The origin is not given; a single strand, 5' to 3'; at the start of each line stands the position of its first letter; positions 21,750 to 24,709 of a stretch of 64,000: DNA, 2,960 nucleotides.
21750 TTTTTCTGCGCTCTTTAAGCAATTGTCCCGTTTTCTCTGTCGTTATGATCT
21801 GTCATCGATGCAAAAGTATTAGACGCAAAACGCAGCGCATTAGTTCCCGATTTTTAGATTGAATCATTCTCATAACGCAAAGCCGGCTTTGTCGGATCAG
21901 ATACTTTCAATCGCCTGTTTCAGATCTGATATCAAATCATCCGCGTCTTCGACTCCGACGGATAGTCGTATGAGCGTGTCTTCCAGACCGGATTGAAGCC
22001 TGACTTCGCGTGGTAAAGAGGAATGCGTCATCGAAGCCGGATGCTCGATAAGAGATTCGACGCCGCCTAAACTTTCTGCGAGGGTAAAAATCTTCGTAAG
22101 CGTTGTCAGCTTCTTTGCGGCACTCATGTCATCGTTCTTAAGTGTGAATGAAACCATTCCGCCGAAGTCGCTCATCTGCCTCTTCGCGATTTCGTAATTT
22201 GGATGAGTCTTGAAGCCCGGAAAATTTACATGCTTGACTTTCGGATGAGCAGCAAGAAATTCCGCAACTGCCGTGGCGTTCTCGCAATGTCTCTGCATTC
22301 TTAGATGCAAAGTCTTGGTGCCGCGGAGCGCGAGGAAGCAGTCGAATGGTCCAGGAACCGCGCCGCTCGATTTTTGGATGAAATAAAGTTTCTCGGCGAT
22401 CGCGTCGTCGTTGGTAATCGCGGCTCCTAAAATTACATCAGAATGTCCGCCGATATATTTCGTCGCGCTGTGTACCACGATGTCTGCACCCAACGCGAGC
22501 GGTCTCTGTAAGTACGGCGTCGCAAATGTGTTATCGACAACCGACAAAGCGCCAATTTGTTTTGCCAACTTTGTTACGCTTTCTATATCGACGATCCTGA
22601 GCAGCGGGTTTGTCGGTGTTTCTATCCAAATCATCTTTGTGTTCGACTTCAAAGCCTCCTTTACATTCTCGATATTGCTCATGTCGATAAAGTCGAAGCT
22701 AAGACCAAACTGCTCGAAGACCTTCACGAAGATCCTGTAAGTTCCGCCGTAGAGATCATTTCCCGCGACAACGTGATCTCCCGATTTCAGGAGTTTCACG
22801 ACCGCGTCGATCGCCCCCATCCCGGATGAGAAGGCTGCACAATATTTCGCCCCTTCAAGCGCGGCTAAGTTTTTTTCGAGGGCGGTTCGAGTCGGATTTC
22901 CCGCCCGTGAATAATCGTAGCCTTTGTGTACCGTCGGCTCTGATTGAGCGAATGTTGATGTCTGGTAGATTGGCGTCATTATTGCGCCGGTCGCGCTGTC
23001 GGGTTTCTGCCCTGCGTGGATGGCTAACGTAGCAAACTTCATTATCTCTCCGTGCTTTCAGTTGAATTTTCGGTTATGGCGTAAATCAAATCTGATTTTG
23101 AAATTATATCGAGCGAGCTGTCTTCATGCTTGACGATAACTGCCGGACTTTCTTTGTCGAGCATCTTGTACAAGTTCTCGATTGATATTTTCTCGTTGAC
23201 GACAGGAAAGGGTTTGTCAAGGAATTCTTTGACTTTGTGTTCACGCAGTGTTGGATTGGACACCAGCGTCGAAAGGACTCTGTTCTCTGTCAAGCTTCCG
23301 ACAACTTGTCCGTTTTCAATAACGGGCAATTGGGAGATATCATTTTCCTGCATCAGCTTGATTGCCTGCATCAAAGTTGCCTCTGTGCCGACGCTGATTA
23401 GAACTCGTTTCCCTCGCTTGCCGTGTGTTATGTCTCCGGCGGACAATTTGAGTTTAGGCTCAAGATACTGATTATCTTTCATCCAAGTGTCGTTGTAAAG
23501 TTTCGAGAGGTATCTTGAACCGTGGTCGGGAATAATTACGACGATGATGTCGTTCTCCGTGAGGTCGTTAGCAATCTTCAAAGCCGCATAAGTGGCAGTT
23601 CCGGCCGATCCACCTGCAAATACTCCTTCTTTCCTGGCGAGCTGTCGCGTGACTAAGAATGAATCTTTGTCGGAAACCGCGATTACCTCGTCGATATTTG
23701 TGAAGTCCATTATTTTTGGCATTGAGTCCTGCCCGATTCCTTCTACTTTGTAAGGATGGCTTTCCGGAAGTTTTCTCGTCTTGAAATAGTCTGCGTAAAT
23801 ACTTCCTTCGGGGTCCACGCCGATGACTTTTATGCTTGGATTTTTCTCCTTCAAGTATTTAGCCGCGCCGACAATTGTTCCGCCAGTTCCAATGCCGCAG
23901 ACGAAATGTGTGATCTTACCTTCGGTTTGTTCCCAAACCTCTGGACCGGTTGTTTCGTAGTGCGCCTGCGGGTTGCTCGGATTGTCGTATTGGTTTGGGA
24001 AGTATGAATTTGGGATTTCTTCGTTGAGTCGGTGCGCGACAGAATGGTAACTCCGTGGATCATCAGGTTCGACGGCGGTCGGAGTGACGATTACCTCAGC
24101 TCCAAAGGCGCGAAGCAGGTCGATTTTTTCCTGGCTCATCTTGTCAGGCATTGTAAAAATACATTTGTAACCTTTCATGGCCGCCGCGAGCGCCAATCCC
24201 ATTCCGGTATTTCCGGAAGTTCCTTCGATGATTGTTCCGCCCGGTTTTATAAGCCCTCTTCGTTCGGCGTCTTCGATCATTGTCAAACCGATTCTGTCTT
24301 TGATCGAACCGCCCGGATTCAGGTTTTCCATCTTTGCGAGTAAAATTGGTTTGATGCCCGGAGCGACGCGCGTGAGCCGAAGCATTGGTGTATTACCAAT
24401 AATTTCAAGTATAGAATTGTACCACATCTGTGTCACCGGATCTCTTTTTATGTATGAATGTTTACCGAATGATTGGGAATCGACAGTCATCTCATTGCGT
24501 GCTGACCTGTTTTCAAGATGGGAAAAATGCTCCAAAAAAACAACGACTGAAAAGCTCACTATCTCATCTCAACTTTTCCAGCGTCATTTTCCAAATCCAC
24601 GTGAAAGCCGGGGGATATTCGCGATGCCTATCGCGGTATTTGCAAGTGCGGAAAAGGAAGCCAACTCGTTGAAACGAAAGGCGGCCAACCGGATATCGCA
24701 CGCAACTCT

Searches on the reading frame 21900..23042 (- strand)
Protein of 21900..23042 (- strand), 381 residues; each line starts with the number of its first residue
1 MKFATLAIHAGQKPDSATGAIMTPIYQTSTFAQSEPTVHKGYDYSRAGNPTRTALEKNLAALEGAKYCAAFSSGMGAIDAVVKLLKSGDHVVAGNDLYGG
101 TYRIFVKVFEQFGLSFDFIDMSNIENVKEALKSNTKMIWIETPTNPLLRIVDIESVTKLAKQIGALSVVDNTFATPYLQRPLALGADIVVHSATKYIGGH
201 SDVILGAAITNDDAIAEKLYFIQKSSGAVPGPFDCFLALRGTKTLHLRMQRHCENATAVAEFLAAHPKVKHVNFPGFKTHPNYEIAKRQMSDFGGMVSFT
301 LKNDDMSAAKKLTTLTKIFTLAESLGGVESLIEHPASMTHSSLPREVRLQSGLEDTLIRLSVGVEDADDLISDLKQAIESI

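Call 75: search_protein_families(library=pfam, proteins=[window:21900-23042:-], max_evalue=0.00001)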
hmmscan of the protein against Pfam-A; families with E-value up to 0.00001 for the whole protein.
window:21900-23042:- (381 aa): 2 families
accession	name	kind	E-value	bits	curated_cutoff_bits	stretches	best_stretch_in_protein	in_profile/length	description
PF01053.26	Cys_Met_Meta_PP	-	6.3e-161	535.6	27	1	4-378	1-380/381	Cys/Met metabolism PLP-dependent enzyme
PF00155.27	Aminotran_1_2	-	9.2e-06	25.5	19.7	0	38-179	29-194/361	Aminotransferase class I and II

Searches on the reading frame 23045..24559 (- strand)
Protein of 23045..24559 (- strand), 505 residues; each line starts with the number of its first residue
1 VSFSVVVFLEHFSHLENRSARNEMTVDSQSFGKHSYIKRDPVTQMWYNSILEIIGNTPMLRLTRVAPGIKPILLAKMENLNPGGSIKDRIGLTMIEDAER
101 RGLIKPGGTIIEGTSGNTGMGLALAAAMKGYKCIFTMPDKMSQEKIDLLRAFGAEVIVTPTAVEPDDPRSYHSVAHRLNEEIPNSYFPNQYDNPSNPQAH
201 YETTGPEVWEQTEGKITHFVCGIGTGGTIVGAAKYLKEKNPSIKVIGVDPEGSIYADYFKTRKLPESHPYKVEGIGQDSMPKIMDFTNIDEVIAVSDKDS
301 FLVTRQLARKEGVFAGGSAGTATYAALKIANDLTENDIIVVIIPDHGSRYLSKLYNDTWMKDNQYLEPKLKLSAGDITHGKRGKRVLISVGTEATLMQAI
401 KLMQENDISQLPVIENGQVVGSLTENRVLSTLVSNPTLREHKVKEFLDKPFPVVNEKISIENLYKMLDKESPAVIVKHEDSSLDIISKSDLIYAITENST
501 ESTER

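Call 75: search_protein_families(library=pfam, proteins=[window:23045-24559:-], max_evalue=0.00001)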
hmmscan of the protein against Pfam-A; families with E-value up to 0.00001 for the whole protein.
window:23045-24559:- (505 aa): 2 families
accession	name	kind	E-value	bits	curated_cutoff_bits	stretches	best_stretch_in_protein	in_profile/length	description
PF00291.31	PALP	-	2.3e-83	280.4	35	1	51-345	2-295/295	Pyridoxal-phosphate dependent enzyme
PF00571.33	CBS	-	6.6e-14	52.4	24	1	387-432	9-55/57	CBS domain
